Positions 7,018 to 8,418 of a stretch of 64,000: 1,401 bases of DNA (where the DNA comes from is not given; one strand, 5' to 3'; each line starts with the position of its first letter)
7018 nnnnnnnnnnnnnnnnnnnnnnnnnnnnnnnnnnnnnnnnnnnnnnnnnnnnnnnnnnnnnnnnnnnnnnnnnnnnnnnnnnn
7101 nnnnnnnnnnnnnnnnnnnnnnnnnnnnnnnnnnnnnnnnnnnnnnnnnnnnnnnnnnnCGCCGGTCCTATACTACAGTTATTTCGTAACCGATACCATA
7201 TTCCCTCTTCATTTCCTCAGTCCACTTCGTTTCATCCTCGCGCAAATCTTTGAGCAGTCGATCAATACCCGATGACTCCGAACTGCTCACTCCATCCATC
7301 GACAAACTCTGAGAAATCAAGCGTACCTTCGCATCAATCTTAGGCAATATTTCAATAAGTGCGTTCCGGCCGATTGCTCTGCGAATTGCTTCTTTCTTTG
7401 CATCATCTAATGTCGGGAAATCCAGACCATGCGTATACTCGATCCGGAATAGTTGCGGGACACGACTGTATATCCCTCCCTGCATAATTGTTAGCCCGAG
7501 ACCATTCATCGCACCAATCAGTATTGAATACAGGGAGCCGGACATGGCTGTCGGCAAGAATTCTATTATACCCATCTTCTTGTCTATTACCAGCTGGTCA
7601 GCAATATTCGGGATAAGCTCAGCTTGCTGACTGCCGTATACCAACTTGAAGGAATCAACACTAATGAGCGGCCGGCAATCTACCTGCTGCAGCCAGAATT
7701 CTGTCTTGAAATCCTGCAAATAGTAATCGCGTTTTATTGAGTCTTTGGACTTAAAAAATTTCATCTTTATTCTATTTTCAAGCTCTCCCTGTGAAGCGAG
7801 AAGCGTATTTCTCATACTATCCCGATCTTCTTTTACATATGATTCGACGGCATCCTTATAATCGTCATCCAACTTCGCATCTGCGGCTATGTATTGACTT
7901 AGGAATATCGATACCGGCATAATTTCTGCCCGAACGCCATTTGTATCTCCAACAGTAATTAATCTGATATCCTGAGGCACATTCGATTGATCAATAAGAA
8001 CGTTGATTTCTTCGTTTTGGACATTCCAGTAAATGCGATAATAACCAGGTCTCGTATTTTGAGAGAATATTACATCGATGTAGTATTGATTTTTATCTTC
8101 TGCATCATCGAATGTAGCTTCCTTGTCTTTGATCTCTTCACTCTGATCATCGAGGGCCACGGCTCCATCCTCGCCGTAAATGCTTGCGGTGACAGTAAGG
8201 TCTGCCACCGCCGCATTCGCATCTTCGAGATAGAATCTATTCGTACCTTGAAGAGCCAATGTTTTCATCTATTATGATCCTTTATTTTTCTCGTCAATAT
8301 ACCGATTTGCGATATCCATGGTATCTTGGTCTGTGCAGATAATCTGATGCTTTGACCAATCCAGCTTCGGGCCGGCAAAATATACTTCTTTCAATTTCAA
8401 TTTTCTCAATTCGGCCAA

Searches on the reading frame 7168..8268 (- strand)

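Call 67: search_protein_families(library=phrogs, proteins=[window:7168-8268:-], max_evalue=0.00001)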
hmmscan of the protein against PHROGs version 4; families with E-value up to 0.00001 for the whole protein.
window:7168-8268:- (366 aa): 1 family
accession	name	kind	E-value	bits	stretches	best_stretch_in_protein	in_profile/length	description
phrog_772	-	tail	8.9e-13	49.3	1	179-358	100-298/305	tail fiber protein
